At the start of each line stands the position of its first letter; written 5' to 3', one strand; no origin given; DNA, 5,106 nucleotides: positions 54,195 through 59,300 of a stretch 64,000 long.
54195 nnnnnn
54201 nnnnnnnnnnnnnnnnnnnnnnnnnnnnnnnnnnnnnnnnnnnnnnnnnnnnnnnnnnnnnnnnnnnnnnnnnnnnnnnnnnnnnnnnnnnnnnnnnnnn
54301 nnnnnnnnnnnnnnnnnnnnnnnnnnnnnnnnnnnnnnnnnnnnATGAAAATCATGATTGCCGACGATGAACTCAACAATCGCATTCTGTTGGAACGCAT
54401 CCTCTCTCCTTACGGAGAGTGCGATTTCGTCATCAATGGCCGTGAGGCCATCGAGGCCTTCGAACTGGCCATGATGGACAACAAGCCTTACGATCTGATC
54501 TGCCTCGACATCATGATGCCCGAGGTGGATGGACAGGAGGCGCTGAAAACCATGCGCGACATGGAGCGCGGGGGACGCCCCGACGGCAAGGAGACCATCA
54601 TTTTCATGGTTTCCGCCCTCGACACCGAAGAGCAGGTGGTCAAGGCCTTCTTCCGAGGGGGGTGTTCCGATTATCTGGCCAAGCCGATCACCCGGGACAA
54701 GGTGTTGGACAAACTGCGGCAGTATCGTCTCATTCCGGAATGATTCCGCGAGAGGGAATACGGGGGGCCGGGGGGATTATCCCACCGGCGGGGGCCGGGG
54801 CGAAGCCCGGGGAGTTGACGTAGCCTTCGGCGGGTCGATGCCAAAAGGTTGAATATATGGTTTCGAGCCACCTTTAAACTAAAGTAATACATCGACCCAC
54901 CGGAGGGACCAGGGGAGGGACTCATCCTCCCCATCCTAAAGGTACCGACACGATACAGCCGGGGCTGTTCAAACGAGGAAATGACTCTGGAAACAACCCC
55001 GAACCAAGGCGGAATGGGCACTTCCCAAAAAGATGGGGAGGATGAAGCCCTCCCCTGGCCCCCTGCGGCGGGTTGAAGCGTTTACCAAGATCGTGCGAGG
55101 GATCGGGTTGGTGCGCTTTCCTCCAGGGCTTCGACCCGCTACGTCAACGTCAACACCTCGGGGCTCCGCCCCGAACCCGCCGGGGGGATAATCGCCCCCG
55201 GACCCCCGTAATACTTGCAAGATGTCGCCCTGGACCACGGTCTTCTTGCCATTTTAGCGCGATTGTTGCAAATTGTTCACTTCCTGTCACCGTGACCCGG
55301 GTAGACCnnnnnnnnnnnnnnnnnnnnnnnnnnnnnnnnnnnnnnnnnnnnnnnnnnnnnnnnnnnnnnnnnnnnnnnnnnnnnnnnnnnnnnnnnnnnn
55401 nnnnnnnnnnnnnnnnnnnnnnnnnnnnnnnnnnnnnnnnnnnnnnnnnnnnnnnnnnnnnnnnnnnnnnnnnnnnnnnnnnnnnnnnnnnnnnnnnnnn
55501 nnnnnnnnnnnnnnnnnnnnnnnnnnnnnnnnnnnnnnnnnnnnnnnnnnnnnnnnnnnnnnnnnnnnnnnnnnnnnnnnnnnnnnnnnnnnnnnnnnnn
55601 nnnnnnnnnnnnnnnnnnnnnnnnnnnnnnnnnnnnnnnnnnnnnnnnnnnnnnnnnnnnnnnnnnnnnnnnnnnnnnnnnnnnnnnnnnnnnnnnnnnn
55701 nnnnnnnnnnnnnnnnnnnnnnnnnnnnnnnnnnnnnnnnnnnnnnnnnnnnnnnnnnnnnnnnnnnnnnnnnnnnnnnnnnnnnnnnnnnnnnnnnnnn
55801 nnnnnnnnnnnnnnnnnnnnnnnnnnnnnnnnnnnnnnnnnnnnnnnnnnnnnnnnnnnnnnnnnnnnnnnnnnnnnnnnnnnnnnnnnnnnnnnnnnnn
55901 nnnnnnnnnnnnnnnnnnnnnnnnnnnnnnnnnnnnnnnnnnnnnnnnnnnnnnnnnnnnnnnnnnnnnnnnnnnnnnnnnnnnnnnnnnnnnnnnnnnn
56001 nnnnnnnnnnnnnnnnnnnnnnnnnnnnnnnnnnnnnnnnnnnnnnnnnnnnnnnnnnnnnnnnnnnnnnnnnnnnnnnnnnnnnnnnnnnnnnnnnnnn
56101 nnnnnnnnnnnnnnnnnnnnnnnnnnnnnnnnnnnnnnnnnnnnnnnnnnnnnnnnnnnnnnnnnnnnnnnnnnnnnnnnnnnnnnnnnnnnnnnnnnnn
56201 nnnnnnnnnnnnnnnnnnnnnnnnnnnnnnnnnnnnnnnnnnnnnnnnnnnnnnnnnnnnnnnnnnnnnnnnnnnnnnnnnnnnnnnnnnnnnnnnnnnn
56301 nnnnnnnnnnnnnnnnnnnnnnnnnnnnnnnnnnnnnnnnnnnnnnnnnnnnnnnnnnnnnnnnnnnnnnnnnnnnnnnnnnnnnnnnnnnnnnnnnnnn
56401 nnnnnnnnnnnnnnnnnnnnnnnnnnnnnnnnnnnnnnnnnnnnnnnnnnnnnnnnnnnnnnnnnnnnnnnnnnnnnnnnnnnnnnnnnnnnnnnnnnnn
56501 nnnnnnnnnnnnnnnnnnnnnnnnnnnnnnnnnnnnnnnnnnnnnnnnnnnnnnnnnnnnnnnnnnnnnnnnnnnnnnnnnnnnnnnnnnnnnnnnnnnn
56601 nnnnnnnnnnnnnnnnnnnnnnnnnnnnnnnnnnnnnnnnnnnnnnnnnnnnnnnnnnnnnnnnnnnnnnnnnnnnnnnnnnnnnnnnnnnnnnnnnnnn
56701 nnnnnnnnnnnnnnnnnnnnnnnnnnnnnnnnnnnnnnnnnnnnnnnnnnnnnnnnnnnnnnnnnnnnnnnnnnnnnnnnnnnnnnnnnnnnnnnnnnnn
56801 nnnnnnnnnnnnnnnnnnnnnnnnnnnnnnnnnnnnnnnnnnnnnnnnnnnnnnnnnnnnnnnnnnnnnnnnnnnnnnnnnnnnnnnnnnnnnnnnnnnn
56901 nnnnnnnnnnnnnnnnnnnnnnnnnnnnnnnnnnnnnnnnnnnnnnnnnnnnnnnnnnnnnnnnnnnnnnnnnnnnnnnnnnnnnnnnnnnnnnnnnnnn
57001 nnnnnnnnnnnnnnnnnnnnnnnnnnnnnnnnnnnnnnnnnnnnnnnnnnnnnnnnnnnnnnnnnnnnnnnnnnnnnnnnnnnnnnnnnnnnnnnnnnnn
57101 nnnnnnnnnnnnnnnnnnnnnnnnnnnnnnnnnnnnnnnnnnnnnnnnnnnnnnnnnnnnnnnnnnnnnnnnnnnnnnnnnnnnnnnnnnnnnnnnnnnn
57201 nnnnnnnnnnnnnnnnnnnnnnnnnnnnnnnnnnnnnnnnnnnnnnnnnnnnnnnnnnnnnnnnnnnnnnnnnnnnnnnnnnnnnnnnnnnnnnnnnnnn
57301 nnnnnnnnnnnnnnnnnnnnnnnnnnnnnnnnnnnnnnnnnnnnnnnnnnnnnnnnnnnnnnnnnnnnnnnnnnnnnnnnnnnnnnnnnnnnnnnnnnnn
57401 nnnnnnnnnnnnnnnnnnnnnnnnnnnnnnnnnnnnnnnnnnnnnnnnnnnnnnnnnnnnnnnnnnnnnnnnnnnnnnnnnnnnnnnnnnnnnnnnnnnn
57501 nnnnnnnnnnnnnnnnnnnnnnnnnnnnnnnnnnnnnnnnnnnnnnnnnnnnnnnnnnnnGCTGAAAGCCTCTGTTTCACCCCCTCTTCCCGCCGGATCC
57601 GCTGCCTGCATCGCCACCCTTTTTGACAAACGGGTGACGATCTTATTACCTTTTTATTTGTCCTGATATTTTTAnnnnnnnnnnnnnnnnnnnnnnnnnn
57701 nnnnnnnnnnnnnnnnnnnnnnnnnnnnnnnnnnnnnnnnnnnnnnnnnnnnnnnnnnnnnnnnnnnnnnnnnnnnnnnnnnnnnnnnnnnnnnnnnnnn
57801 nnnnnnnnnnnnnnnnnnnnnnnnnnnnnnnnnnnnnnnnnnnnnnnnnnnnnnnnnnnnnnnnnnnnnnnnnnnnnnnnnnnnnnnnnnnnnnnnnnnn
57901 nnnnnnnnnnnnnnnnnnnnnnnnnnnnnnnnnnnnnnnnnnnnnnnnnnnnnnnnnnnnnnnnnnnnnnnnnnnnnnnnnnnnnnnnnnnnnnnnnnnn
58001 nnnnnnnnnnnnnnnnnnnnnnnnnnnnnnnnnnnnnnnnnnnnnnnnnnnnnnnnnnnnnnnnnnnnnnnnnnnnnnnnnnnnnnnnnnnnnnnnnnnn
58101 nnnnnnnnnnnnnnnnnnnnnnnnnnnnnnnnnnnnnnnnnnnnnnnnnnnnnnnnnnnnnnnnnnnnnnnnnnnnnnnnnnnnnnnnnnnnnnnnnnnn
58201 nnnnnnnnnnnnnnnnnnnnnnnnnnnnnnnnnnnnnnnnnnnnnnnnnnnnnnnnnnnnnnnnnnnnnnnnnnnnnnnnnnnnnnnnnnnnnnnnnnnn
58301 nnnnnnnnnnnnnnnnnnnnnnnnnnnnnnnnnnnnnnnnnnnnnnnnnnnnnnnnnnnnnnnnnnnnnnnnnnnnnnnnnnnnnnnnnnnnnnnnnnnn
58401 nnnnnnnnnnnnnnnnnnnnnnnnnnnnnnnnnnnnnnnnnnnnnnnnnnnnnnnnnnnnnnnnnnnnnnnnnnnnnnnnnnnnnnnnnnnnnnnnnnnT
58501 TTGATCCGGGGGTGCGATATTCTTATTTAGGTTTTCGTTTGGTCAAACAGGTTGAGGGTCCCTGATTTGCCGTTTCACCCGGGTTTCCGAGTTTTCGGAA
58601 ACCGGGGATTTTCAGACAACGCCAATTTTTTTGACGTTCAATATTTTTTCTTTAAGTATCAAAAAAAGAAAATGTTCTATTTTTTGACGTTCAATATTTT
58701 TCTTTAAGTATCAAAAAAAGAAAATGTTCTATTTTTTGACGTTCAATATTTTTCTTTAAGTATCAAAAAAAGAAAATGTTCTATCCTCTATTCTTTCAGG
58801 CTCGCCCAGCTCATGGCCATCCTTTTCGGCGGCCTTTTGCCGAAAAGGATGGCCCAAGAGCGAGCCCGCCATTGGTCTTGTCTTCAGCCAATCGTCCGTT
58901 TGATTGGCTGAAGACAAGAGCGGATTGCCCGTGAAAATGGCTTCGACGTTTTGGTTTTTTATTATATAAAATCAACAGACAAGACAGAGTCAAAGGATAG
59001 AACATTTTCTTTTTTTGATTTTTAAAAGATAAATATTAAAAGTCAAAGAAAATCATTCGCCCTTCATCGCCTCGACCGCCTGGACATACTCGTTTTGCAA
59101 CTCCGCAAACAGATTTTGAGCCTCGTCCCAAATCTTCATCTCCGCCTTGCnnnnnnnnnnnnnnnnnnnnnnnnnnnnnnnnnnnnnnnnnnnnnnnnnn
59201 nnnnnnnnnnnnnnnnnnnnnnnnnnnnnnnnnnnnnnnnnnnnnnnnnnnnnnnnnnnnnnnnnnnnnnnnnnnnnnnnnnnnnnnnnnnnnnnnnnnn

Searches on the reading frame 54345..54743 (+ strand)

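Call 67: search_protein_families(library=ncbifam, proteins=[window:54345-54743:+], max_evalue=0.01)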
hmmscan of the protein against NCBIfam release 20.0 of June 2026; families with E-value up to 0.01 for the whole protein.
window:54345-54743:+ (132 aa): 85 families (the best 25 are shown)
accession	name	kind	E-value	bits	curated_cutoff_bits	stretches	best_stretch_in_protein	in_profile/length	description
NF007135.0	PRK09581.1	equivalog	1e-13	50.9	474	1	2-124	4-116/457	PleD family two-component system response regulator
NF007346.1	PRK09836.1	equivalog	2.1e-12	47.3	420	1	1-125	1-113/227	copper/silver response regulator transcription factor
NF008469.0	PRK11361.1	equivalog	5.8e-12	45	714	1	2-119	6-111/461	acetoacetate metabolism transcriptional regulator AtoC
NF008677.0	PRK11697.1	equivalog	6.5e-12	45.3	246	1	1-125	2-113/238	two-component system response regulator BtsR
NF053854.1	RespRegPhoBBctds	equivalog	6.7e-12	45.2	270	1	4-123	2-110/225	two-component system response regulator PhoB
NF008318.0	PRK11107.1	equivalog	8.7e-12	43.9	890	1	1-127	668-784/920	two-component sensor histidine kinase BarA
NF041367.1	CheY_Halo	equivalog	1.6e-11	44.6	200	1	3-125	1-111/114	chemotaxis protein CheY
NF045901.1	HisKinLetSLeg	equivalog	2.6e-11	42.2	1650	1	2-124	673-785/906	two-component system sensor histidine kinase LetS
NF041734.1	resp_reg_RppA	equivalog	5.2e-11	42.3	250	1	1-126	1-116/229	two-component system response regulator RppA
NF011874.0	PRK15347.1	equivalog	6.7e-11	41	852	1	1-121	691-803/921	two component system sensor kinase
NF051850.1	RespRegRprY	equivalog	6.8e-11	42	370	1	1-121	5-113/234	response regulator transcription factor RprY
TIGR01387.1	cztR_silR_copR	subfamily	1.1e-10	41.5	279.2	1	4-126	2-112/218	heavy metal response regulator transcription factor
NF007935.0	PRK10651.1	equivalog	1.2e-10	41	250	1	2-126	8-122/216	two-component system response regulator NarL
NF045944.1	ResRegRpaBCyano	equivalog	1.8e-10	40.6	330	1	4-117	1-101/229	response regulator transcription factor RpaB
NF045991.1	RespRegCtrARhodob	equivalog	2.1e-10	40.7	350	1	1-124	1-112/224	response regulator transcription factor CtrA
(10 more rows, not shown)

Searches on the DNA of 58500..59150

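Call 56: search_rna_families(source=window, start=58500, end=59150, threshold=evalue, max_evalue=1)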
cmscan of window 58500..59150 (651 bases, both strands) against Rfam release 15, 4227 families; matches with E-value up to 1: 4.
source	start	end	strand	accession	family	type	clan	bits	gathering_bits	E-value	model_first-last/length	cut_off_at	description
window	58879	58916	+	RF03938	mir-4662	Gene; miRNA;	-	29.4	97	0.00078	1-67/67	no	mir-4662 microRNA precursor family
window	58879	58916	-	RF03938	mir-4662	Gene; miRNA;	-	28.8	97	0.0012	1-67/67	no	mir-4662 microRNA precursor family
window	59007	59054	+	RF03956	mir-737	Gene; miRNA;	-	25.5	60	0.1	1-63/63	no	mir-737 microRNA precursor family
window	58820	58912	-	RF01645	ceN58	Gene; snRNA; snoRNA; HACA-box;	-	17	60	0.96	1-139/139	no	Nematode snoRNA ceN58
